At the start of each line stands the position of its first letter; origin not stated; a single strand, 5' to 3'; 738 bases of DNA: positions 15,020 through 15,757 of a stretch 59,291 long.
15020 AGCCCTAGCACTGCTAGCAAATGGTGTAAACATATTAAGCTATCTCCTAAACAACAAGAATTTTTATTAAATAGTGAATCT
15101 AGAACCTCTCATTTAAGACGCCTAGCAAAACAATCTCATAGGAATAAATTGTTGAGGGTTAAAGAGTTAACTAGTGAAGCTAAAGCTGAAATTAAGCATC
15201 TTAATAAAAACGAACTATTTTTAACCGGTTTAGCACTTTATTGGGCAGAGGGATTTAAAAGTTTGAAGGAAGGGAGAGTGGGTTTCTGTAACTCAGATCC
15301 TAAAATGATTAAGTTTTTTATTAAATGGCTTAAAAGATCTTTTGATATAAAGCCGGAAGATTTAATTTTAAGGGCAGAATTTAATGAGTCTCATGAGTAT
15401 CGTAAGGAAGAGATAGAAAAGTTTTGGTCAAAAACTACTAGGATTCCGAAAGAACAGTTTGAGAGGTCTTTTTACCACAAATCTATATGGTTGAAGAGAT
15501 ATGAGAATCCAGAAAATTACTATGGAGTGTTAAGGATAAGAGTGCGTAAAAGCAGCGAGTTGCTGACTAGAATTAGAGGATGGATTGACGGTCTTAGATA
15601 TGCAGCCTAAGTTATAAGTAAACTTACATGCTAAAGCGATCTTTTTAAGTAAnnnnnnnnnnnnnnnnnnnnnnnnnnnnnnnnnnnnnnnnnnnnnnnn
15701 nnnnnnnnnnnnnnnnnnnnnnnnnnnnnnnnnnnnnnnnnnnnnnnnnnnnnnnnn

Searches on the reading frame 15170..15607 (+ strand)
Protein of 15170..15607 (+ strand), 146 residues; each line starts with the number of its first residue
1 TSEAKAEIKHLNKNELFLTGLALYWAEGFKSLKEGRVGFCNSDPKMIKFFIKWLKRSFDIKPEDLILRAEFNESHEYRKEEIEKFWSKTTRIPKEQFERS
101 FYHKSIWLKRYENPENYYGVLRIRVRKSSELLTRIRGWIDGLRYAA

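Call 74: search_protein_families(library=pfam, proteins=[window:15170-15607:+], max_evalue=10)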
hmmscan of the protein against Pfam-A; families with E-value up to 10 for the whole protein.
window:15170-15607:+ (146 aa): 1 family
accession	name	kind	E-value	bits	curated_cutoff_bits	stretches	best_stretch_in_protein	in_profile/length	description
PF23139.1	OB_YrrC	-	0.057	13.8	27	1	111-132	13-35/76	ATP-dependent DNA helicase YrrC, OB-fold domain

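Call 99: predict_structure(alignment_id=A7)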
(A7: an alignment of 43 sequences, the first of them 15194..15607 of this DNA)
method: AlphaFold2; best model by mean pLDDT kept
length: 138 residues; sequences in the alignment: 43
mean_pLDDT: 92.2   pTM: 0.84
mean pLDDT of the five models: 92.2, 90.9, 90.7, 89.4, 88.2
residues with pLDDT >= 90: 111; 70-90: 20; 50-70: 7; < 50: 0
segments of 3 or more residues with pLDDT < 50: none
pLDDT, mean of each block of 10 residues (from residue 1): 92 95 86 96 97 97 93 97 97 80 78 95 95 93
secondary structure, 60 per line:
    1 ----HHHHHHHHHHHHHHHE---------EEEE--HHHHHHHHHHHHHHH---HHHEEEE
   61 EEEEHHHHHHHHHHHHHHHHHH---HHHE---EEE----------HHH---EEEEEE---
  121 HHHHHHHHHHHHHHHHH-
elements in order: H5-19 E30-33 H36-50 E57-64 H65-82 E93-95 E112-117 H121-137

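Call 102: fold_search(model_id=the predicted structure, library=pdb)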
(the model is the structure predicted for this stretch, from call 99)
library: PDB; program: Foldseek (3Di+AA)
matches with E <= 10: 306; with E <= 0.001: 0
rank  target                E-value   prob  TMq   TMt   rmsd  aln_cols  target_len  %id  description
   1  3s06_B                6.3e-02  0.47  0.30  0.29  10.1       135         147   11  The crystal structure of the periplasmic domain of Helicobacter pylori MotB (residues 97-256, P3121). (released 2012-03-14)
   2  9jc7_A                9.1e-02  0.82  0.33  0.12   4.7        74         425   15  Crystal structure of alanyl-tRNA synthetase in complex with ATP and L-alanine (released 2025-06-18)
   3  3s0h_A                1.3e-01  0.38  0.32  0.29   9.3       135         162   10  The crystal structure of the periplasmic domain of Helicobacter pylori MotB (residues 90-256). (released 2012-03-14)
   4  8xhu_C                1.4e-01  0.47  0.31  0.14   6.8        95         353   14  Crystal structure of Helicobacter pylori IspDF (released 2024-04-10)
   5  1iv2_A                1.6e-01  0.51  0.31  0.29   6.2        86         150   10  Structure of 2C-Methyl-D-erythritol-2,4-cyclodiphosphate Synthase (bound form CDP) (released 2002-09-11)
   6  8xkf_C                1.6e-01  0.47  0.32  0.14   7.1        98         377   14  Crystal structure of Helicobacter pylori IspDF with substrate CTP (released 2024-04-10)
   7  8xhu_B                1.6e-01  0.44  0.32  0.14   6.9        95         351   14  Crystal structure of Helicobacter pylori IspDF (released 2024-04-10)
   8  5a0w_A                2.2e-01  0.89  0.40  0.32   5.0       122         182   14  THE CRYSTAL STRUCTURE OF I-DMOI E117A IN COMPLEX WITH ITS TARGET DNA AND IN THE PRESENCE OF 2MM MN (released 2016-05-11)
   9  8xkf_B                2.2e-01  0.54  0.35  0.15   6.9        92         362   13  Crystal structure of Helicobacter pylori IspDF with substrate CTP (released 2024-04-10)
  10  5akf_E                2.4e-01  0.85  0.40  0.32   4.5       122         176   11  THE CRYSTAL STRUCTURE OF I-DMOI Q42AK120M IN COMPLEX WITH ITS TARGET DNA NICKED IN THE CODING STRAND A AND IN THE PRES (released 2015-06-17)
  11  4c81                  2.4e-01  0.38  0.33  0.30   6.3        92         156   11  IspF (Plasmodium falciparum) CDP complex (released 2014-01-08)
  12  8xhu_A                2.4e-01  0.38  0.32  0.14   6.8        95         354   14  Crystal structure of Helicobacter pylori IspDF (released 2024-04-10)
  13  6jfw_A                2.5e-01  0.51  0.40  0.39   7.4       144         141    3  Crystal structure of PA0833 periplasmic domain from Pseudomonas aeruginosa reveals an unexpected enlarged peptidoglyca (released 2019-03-20)
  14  1iv1_A                2.5e-01  0.35  0.30  0.28   5.5        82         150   11  Structure of 2C-Methyl-D-erythritol-2,4-cyclodiphosphate Synthase (released 2002-09-11)
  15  5o6i_A                2.7e-01  0.87  0.41  0.30   5.0       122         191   15  Structures and dynamics of mesophilic variants from the homing endonuclease I-DmoI (released 2017-12-06)
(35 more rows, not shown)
